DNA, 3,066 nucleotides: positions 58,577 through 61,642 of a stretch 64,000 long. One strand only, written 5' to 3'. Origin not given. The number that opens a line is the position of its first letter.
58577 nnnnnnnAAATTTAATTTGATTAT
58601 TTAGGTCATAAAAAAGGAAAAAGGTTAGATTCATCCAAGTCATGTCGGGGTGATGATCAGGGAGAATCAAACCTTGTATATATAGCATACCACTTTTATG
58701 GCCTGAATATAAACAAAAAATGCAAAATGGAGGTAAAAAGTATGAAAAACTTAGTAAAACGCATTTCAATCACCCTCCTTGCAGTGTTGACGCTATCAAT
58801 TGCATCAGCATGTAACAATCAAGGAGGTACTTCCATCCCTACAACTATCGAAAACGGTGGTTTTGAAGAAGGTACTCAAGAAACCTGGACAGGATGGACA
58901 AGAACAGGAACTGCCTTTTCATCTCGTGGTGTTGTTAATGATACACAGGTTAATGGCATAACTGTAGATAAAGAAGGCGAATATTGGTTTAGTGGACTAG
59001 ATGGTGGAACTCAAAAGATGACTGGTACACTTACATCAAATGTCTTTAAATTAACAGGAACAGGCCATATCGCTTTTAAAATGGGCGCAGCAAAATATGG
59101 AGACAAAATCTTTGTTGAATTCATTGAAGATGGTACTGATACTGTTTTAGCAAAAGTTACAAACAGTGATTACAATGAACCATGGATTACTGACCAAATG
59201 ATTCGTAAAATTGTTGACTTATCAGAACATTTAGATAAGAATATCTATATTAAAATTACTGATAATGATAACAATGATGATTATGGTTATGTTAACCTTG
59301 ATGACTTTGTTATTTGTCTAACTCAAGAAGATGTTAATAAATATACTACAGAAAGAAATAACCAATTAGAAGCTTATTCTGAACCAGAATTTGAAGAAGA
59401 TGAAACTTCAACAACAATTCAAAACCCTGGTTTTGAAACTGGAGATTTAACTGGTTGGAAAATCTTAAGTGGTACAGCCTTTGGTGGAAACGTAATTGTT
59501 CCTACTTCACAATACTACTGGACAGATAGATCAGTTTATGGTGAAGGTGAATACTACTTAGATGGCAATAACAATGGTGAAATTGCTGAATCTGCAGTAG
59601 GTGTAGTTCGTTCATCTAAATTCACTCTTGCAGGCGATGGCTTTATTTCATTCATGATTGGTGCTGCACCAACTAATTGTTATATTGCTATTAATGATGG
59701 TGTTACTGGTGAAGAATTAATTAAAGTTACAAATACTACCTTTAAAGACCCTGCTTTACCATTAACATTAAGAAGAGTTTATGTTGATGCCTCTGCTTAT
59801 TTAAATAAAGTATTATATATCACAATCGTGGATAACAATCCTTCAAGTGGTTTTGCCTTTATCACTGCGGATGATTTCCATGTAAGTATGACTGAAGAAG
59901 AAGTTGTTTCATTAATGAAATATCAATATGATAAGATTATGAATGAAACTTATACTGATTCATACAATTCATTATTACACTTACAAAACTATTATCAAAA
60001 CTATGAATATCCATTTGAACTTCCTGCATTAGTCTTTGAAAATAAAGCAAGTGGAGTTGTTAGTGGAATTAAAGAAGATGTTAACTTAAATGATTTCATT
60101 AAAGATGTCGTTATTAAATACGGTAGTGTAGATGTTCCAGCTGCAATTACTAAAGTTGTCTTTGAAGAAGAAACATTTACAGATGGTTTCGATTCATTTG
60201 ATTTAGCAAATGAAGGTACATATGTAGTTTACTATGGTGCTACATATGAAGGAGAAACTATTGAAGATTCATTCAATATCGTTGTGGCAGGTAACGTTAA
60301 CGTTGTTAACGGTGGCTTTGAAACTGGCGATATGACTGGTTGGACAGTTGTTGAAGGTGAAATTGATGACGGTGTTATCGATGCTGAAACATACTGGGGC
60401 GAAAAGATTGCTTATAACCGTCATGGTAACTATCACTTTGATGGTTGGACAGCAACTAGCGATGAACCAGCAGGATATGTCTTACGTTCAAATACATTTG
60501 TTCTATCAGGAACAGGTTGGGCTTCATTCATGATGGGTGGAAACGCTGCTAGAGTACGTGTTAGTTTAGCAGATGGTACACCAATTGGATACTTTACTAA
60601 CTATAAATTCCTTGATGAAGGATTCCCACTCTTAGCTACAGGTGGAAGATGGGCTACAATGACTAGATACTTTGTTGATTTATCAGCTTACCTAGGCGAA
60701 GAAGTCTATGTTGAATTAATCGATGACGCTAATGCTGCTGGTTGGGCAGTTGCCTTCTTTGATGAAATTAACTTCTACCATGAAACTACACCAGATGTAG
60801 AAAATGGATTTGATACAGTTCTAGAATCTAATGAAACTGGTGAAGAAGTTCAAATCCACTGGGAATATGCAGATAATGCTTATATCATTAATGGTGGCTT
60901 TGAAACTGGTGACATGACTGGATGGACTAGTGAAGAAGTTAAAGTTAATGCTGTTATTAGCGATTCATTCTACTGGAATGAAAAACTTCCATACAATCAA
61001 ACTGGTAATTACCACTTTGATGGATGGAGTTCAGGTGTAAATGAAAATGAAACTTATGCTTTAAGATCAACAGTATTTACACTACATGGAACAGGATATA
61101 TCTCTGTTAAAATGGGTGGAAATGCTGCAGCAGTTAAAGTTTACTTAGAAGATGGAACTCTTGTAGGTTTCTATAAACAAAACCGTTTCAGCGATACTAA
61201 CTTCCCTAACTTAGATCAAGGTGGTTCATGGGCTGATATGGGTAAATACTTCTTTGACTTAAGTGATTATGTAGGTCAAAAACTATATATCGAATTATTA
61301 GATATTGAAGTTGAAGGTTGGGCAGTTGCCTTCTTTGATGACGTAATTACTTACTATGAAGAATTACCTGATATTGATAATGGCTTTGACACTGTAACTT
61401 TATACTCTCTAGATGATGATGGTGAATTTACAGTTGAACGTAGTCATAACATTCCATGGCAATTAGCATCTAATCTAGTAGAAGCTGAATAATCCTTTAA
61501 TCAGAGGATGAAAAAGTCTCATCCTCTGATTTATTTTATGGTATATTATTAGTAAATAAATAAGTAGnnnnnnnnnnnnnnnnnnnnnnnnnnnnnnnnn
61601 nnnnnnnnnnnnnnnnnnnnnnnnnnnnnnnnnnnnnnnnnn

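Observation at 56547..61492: A CBM-like module found N-terminal to the canonical GH32 also forms a standalone four-repeat lipoprotein, a candidate Gram-positive surface fructan-binding protein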

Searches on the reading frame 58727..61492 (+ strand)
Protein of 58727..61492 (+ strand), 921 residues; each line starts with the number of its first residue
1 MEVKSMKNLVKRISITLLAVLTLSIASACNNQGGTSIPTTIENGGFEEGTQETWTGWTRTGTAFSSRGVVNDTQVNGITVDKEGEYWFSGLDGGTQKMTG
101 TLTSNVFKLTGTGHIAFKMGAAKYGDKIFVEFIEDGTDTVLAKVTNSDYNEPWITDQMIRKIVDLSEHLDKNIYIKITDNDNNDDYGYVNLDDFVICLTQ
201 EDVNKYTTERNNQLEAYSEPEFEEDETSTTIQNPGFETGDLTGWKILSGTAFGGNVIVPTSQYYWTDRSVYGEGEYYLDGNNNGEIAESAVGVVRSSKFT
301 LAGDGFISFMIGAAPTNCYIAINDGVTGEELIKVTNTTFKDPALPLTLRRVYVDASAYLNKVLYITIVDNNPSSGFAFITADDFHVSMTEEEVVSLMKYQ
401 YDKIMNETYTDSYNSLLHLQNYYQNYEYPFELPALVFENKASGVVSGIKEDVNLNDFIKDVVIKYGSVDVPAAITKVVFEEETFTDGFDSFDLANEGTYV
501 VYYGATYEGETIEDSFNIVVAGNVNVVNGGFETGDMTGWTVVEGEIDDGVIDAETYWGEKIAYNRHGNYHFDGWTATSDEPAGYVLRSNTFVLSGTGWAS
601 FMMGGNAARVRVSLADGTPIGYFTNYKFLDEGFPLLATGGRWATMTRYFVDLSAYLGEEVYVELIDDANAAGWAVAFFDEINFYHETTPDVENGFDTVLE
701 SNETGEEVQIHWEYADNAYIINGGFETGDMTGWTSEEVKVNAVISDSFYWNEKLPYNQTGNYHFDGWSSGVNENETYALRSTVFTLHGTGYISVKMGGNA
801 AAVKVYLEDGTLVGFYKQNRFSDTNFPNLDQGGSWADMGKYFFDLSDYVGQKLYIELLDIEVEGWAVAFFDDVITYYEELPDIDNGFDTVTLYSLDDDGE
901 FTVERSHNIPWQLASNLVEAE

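Call 3: search_protein_families(library=pfam, proteins=[window:58727-61492:+], max_evalue=0.1)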
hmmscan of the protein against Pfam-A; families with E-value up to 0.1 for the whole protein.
window:58727-61492:+ (921 aa): 3 families
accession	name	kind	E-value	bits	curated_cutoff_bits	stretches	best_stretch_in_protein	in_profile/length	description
PF02018.23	CBM_4_9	-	0.0017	19.1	25.9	0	717-801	1-90/136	Carbohydrate binding domain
PF08358.15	Flexi_CP_N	-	0.0036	17.7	21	0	225-239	12-26/52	Carlavirus coat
PF13620.12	CarboxypepD_reg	-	0.1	13.4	32.3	0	72-99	26-53/82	Carboxypeptidase regulatory-like domain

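Call 4: search_protein_families(library=ncbifam, proteins=[window:58727-61492:+], max_evalue=0.1)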
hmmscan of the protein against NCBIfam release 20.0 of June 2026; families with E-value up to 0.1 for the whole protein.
window:58727-61492:+ (921 aa): 1 family
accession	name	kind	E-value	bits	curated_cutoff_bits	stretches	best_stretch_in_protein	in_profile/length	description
NF033675.1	NTTRR-F1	subfamily_domain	1.7e-11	44.5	70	2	719-755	5-41/155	NTTRR-F1 domain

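Call 7: search_solved_structures(query=window:58727-61492:+, max_evalue=10, show_alignments=3)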
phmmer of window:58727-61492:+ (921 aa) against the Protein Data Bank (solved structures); distinct sequences matched with E-value up to 10: 1.
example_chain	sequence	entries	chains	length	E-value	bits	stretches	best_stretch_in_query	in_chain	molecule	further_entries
1v65_A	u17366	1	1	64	0.071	14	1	373-413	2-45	RIKEN cDNA 2610044O15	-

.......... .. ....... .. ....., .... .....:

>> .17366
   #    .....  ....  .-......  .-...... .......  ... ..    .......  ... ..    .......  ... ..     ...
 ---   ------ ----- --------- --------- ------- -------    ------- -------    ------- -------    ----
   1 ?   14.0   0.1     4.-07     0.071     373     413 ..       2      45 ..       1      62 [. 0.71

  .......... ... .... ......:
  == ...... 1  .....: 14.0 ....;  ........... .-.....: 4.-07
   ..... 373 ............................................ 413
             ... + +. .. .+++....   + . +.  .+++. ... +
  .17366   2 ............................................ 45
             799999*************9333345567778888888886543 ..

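Call 8: find_homologous_proteins(query=window:58727-61492:+, max_evalue=0.001)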
Query window:58727-61492:+ (921 aa): 389 proteins with E <= 0.001 among 8000 candidates; the best 120 are listed.
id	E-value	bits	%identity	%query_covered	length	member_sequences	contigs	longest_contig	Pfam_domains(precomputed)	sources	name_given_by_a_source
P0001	0.0e+0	2086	100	99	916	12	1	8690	-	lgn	-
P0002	0.0e+0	1444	72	95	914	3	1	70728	-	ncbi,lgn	ncbi:MAG: hypothetical protein AB7V00_02605 [Bacilli bacterium]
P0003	0.0e+0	1350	58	99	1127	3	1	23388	-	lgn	-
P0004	0.0e+0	1282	54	99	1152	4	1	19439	-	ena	-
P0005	0.0e+0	1276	64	98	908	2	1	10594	-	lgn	-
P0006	0.0e+0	1253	54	99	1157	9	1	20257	-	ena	-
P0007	0.0e+0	1153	58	99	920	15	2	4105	-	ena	-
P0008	0.0e+0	1117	57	99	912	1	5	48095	-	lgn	-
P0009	0.0e+0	1081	55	99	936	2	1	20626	-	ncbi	-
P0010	0.0e+0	1058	55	98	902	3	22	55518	-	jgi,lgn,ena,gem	-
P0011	0.0e+0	1058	54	99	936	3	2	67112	-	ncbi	-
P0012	0.0e+0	1055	54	100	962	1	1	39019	-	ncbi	-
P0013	0.0e+0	1052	56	98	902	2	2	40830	-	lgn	-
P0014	0.0e+0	1037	54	99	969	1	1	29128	-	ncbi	-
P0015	0.0e+0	1022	55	98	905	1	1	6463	-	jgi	jgi:hypothetical protein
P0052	5.8e-223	761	52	75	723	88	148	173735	-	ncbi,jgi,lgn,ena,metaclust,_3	metaclust:\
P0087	2.7e-219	749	50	77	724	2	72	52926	-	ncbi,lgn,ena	-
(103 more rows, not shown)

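Call 11: find_encoding_contigs(protein=P0052, flank=10000, max_places=6)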
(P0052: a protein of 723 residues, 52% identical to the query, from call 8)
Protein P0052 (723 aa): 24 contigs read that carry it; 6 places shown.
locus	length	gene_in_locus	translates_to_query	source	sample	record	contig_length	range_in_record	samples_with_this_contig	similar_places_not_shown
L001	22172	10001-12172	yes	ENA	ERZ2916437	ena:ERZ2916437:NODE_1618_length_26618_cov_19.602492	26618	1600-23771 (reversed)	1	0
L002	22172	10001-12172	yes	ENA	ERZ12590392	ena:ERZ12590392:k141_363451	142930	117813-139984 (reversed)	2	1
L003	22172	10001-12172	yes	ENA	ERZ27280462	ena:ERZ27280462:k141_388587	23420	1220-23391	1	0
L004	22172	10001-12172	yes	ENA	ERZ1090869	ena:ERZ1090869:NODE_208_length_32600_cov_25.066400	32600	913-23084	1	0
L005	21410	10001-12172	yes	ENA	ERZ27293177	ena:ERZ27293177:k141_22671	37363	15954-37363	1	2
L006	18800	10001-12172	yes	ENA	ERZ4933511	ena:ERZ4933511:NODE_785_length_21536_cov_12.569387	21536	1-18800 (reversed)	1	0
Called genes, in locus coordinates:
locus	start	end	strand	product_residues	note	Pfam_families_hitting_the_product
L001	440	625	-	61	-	-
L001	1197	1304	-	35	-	-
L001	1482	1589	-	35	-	-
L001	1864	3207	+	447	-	PF01547:SBP_bac_1, PF13416:SBP_bac_8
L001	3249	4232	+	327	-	PF00528:BPD_transp_1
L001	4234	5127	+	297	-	PF00528:BPD_transp_1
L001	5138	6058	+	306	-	PF00294:PfkB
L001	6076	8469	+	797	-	PF13385:Laminin_G_3, PF00251:Glyco_hydro_32N, PF08244:Glyco_hydro_32C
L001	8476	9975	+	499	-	PF00251:Glyco_hydro_32N, PF04616:Glyco_hydro_43 (faint), PF08244:Glyco_hydro_32C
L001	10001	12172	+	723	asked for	-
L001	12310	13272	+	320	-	PF00356:LacI, PF00532:Peripla_BP_1, PF13407:Peripla_BP_4 (faint), PF13377:Peripla_BP_3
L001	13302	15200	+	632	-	PF00005:ABC_tran, PF02463:SMC_N (faint), PF13304:AAA_21 (faint), PF17912:OB_MalK (weak)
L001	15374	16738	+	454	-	PF01637:ATPase_2, PF13173:AAA_14 (weak), PF03008:DUF234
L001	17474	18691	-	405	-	PF14659:Phage_int_SAM_3, PF22022:Phage_int_M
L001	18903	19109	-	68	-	-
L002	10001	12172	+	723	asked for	-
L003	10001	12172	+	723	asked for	-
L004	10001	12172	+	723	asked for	-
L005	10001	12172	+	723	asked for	-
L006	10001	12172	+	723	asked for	-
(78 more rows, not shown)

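Call 12: find_encoding_contigs(protein=P0087, flank=10000, max_places=4)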
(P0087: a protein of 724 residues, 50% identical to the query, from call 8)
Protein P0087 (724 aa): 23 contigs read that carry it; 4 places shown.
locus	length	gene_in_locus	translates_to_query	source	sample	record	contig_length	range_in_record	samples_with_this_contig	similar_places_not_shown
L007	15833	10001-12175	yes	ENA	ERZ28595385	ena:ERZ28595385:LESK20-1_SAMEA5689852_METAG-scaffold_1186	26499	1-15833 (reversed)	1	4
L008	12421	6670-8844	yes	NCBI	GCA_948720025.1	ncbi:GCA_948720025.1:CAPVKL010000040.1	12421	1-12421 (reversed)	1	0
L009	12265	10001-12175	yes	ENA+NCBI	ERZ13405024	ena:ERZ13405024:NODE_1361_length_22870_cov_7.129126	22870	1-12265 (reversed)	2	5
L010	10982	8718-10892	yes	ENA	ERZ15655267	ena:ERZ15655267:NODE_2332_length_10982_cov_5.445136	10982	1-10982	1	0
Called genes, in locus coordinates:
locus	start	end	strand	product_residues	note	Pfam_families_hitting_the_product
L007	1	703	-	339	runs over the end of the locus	PF00356:LacI, PF00532:Peripla_BP_1, PF13407:Peripla_BP_4, PF13377:Peripla_BP_3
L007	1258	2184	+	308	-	PF00528:BPD_transp_1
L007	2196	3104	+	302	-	PF00528:BPD_transp_1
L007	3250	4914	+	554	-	-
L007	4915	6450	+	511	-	PF00251:Glyco_hydro_32N, PF08244:Glyco_hydro_32C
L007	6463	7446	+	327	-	PF00294:PfkB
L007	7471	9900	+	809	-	PF13385:Laminin_G_3, PF00251:Glyco_hydro_32N, PF08244:Glyco_hydro_32C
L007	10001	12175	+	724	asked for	-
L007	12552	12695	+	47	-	-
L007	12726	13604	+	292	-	PF00376:MerR, PF13411:MerR_1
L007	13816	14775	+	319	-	PF01636:APH, PF02958:EcKL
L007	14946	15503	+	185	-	PF13302:Acetyltransf_3, PF00583:Acetyltransf_1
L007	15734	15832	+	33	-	?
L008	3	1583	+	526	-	?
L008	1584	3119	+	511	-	PF00251:Glyco_hydro_32N, PF08244:Glyco_hydro_32C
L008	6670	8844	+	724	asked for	-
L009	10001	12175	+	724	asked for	-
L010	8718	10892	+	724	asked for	-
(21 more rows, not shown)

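Call 21: find_related_loci(query=A1, collection=genome_contigs, flank=8000)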
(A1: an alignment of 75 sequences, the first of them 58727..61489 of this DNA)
Query A1 (921 aa) in genome_contigs; peptide patterns used: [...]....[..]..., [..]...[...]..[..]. (x = any residue, [..] = any of these).
223 stretches matched a pattern; 104 encode a relative of the query (tblastn E <= 1e-3); the best 80 are kept; 80 distinct loci.
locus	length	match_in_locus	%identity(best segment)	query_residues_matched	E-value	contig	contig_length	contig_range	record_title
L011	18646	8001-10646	72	38-916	0e+0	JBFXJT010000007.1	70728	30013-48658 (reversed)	MAG: Bacilli bacterium isolate CA_2019_TPIn_58 NODE_1278_length_70728_cov_16.321582_TPIn, whole genome shotgun sequence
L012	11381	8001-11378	54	4-920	0e+0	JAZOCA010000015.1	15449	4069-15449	MAG: Christensenellaceae bacterium isolate T1900044757_TS20190223.MAGScoT_cleanbin_000032 SGB_2307_k141_607496, whole ge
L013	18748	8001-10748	71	4-916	0e+0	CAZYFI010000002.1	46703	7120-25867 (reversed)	MAG TPA_asm: uncultured Bacteroidales bacterium isolate SRP263991_co7_841 genome assembly, contig: NODE_784_length_46703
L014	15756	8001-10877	54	3-921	0e+0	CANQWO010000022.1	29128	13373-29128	MAG: uncultured Clostridia bacterium isolate Lapin-012__bin88 genome assembly, contig: Lapin-012__NODE_2436_length_29128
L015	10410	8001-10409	53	4-890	0e+0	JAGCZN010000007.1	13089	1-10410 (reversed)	MAG: Clostridia bacterium isolate RGIG10265 Yak_Rumen.Co__c318265, whole genome shotgun sequence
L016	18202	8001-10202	52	2-890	0e+0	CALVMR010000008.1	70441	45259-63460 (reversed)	MAG: uncultured Clostridia bacterium isolate E01__bin319 genome assembly, contig: E01__k127_2273679, whole genome shotgu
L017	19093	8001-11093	53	11-919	0e+0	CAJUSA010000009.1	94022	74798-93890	MAG TPA_asm: uncultured Christensenellaceae bacterium isolate MGBC162833 genome assembly, contig: MGBC162833.9, whole ge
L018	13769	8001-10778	45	7-890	0e+0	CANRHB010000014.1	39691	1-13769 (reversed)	MAG: uncultured Clostridia bacterium isolate Lapin-020__bin46 genome assembly, contig: Lapin-020__NODE_1122_length_39691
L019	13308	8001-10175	51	4-917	0e+0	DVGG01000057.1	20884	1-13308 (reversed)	MAG TPA_asm: Candidatus Faecousia excrementipullorum isolate ChiSxjej6B18-3616 ChiSxjej6B18M5__C211193_L20884_SRR6323114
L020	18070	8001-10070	53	41-916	0e+0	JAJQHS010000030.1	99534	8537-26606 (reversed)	MAG: Bacillota bacterium isolate U.6_11 NODE_28_length_99534_cov_10.206838, whole genome shotgun sequence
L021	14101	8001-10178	49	7-918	0e+0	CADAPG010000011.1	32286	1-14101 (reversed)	MAG: uncultured Clostridiales bacterium isolate RUG13494 genome assembly, contig: RUG13494_asm_11, whole genome shotgun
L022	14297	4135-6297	50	1-917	0e+0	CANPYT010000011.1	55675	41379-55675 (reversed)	MAG: uncultured Acetatifactor sp. isolate Lapin-002__bin88 genome assembly, contig: Lapin-002__NODE_725_length_55675_cov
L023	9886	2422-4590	49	2-916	0e+0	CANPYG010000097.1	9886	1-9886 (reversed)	MAG: uncultured Acetatifactor sp. isolate Lapin-004__bin80 genome assembly, contig: Lapin-004__NODE_9347_length_9886_cov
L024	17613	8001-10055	53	41-914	0e+0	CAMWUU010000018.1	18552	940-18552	MAG TPA_asm: uncultured Lachnospiraceae bacterium isolate SRR14411328_bin.16_metawrap_v1.3_MAG genome assembly, contig:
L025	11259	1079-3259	50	3-918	0e+0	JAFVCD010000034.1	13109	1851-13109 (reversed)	MAG: Oscillospiraceae bacterium isolate RGIG5036 Roe_deer_Rumen.Co__c1270349, whole genome shotgun sequence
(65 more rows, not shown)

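Call 30: predict_structure(alignment_id=A1)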
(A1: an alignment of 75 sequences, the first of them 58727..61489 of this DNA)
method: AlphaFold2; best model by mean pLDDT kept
length: 921 residues; sequences in the alignment: 75
mean_pLDDT: 91.8   pTM: 0.73
mean pLDDT of the five models: 91.8, 90.7, 90.6, 90.5, 90.1
residues with pLDDT >= 90: 741; 70-90: 140; 50-70: 22; < 50: 18
segments of 3 or more residues with pLDDT < 50: 1-7, 26-33
pLDDT, mean of each block of 10 residues (from residue 1): 40 53 44 68 92 89 92 85 94 82 97 97 95 96 95 91 97 97 89 97 97 89 94 96 93 90 86 94 89 97 98 88 97 91 84 98 98 88 98 97 92 84 93 95 94 97 96 98 97 97 97 97 95 96 93 89 96 84 93 97 97 95 95 91 97 95 95 91 97 96 88 95 93 94 95 94 96 94 95 97 98 96 91 95 96 97 91 95 97 93 95 91 46
secondary structure, 60 per line:
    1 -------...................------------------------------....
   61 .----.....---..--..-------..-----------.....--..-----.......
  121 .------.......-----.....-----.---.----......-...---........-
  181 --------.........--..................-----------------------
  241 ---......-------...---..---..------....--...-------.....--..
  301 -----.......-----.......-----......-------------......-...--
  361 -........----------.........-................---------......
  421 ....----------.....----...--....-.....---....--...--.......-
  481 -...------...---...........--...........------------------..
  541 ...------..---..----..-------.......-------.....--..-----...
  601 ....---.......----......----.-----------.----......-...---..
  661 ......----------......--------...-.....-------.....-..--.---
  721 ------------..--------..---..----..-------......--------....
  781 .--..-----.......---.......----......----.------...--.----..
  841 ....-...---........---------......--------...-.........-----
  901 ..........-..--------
elements in order (helices of 4 or more, strands of 3 or more residues): H8-26 E57-61 E100-104 E114-121 E128-134 E140-144 E159-164 E172-179 E189-197 H200-217 E244-249 E257-259 E276-279 E292-296 E306-312 E318-324 E330-335 E349-354 E362-369 E380-388 H390-405 H415-424 E435-439 E444-446 E449-452 H454-458 E462-465 E468-470 E473-479 E482-484 E491-493 E497-507 E510-520 E539-543 E570-572 H573-576 E584-588 E598-604 E608-614 E619-624 E646-651 E659-666 E677-682 E695-699 E707-711 E763-765 E777-781 E791-797 E801-807 E812-817 E839-844 E852-859 E869-874 E887-895 E901-910
